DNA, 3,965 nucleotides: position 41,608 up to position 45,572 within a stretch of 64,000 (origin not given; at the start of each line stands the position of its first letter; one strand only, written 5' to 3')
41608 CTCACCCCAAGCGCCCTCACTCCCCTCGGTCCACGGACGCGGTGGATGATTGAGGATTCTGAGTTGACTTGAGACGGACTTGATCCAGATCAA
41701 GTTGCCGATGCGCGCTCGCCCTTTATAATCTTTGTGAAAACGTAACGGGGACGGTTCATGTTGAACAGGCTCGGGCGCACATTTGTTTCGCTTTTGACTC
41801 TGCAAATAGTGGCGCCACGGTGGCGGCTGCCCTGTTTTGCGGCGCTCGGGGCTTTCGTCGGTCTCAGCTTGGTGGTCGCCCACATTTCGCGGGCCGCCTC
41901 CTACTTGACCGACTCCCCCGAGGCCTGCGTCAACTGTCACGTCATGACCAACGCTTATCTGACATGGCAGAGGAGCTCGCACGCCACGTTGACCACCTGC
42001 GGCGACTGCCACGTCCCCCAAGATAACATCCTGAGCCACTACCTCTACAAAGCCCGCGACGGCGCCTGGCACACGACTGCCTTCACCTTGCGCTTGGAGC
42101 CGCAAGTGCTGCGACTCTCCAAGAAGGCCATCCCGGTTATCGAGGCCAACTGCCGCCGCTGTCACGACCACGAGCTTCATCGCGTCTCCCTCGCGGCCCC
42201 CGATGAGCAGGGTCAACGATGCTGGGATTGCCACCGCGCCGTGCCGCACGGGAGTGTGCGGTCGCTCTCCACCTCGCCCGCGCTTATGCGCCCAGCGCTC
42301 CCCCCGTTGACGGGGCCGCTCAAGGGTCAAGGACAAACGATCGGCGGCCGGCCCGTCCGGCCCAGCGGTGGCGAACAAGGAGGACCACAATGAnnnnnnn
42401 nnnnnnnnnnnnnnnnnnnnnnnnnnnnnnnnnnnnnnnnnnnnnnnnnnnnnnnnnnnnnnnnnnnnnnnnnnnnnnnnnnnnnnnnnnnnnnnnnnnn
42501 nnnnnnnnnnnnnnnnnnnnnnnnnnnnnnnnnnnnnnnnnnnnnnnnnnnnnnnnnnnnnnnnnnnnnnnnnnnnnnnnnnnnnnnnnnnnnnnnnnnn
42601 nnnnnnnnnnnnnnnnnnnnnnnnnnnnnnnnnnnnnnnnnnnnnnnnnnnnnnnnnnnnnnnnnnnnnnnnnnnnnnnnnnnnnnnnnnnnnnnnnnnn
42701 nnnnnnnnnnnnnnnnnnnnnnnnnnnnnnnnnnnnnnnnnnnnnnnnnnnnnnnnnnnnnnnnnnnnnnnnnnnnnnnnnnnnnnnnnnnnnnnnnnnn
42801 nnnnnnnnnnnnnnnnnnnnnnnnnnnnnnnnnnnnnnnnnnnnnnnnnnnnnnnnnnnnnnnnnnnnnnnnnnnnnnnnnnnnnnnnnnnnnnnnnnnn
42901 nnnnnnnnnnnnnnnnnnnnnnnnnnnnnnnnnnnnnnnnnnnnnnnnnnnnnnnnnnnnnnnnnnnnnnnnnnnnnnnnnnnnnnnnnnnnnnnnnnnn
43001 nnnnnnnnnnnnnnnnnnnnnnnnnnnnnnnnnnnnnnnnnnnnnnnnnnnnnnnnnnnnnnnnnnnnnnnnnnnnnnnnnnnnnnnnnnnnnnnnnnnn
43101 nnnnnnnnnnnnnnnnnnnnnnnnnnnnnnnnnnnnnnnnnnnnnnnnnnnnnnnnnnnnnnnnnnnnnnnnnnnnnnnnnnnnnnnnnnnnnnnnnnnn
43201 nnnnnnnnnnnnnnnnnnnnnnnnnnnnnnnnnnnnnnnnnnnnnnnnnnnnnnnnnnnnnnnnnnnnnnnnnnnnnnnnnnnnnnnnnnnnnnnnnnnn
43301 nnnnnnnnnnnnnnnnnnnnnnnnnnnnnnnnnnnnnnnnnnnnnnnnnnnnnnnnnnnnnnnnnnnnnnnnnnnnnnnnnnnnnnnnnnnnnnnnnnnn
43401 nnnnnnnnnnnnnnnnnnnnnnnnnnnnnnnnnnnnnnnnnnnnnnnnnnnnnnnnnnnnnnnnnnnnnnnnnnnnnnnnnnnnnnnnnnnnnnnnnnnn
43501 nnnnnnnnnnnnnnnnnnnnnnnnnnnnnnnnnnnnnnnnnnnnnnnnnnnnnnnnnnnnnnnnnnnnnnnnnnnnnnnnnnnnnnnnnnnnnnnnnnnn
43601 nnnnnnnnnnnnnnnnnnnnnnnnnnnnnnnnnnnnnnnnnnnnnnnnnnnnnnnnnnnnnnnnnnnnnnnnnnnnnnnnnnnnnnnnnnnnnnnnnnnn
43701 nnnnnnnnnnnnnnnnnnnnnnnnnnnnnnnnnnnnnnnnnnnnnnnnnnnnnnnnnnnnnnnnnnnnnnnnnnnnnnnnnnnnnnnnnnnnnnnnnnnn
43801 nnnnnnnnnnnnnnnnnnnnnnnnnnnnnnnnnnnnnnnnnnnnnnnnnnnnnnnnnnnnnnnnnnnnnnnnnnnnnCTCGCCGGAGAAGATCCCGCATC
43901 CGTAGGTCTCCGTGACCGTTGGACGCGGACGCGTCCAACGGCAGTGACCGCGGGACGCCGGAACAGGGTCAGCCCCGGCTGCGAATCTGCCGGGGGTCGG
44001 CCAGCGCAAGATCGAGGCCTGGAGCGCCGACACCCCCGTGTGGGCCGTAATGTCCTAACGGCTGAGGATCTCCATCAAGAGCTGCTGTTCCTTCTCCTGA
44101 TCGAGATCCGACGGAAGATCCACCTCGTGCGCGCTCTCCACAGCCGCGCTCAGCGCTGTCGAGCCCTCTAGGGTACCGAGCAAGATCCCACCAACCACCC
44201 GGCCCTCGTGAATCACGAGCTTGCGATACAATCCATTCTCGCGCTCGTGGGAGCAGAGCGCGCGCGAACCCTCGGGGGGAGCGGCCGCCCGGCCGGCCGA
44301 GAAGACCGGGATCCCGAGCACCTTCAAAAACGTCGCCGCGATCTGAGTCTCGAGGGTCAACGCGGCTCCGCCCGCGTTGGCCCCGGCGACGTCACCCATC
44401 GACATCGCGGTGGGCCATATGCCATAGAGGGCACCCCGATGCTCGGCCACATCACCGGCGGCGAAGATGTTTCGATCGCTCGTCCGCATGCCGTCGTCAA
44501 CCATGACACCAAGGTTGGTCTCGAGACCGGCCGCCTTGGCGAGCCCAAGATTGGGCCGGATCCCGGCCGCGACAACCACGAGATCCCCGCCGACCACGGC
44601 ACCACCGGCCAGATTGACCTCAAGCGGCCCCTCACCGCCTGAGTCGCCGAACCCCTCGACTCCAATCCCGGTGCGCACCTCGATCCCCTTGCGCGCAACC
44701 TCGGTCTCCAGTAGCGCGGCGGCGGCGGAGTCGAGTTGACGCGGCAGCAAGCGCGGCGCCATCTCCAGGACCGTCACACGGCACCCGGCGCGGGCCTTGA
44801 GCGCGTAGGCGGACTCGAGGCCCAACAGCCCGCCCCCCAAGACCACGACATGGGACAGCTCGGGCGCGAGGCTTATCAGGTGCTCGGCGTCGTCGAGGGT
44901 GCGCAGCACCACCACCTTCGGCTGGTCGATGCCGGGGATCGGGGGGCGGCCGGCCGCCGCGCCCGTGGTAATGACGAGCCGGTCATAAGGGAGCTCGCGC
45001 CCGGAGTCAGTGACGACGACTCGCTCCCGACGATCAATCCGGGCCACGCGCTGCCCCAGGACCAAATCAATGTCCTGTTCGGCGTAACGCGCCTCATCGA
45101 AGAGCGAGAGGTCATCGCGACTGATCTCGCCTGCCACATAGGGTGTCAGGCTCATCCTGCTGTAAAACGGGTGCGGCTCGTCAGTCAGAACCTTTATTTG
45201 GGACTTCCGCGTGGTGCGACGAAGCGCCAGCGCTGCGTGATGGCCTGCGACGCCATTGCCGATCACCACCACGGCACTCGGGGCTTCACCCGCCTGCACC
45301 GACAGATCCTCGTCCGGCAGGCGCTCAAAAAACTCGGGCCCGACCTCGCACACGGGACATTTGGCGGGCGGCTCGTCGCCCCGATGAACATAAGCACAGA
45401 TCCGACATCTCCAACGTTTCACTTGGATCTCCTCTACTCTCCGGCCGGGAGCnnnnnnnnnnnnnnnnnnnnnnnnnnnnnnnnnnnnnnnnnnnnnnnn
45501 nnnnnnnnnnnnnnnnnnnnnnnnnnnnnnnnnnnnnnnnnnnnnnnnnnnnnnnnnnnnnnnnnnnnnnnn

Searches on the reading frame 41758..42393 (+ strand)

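Call 78: search_protein_families(library=pfam, proteins=[window:41758-42393:+], max_evalue=0.00001)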
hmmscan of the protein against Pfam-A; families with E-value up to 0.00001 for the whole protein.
window:41758-42393:+ (211 aa): 1 family
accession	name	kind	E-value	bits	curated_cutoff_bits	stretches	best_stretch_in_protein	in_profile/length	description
PF03264.19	Cytochrom_NNT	-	1.5e-10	41.5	24.1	1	30-166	14-171/174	NapC/NirT cytochrome c family, N-terminal region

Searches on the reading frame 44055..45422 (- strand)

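Call 12: search_protein_families(library=pfam, proteins=[window:44055-45422:-], max_evalue=0.001)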
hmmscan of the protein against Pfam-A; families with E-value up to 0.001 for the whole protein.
window:44055-45422:- (455 aa): 11 families
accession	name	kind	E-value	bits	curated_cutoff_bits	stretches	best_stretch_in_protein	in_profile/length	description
PF07992.20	Pyr_redox_2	-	1.1e-60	205.9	26.1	1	50-343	2-291/291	Pyridine nucleotide-disulphide oxidoreductase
PF00070.33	Pyr_redox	-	2.5e-19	70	22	1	191-261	1-69/82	Pyridine nucleotide-disulphide oxidoreductase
PF18267.7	Rubredoxin_C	-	3.7e-13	49.7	25.9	1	363-430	2-68/70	Rubredoxin NAD+ reductase C-terminal domain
PF21349.2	RUBY_RBDX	-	2.1e-12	46.7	26.5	1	4-33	1-30/30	Rubrerythrin, rubredoxin-like domain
PF01266.30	DAO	-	4.3e-10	40.1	27.9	1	191-223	1-32/353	FAD dependent oxidoreductase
PF01134.28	GIDA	-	2e-07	30.9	22.1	0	192-219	2-28/391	Glucose inhibited division protein A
PF13450.12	NAD_binding_8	-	1.7e-06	28.7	21.9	1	194-225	1-31/68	NAD(P)-binding Rossmann-like domain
PF03486.20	HI0933_like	-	1.2e-05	25.3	50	0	191-225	2-35/244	HI0933-like protein Rossmann domain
PF00890.30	FAD_binding_2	-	5.8e-05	22.9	20.4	0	191-223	1-32/414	FAD binding domain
PF04820.20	Trp_halogenase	-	0.00016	21.1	21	0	51-79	2-32/458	Tryptophan halogenase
PF13738.12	Pyr_redox_3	-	0.00038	20.2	30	0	110-323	88-305/305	Pyridine nucleotide-disulphide oxidoreductase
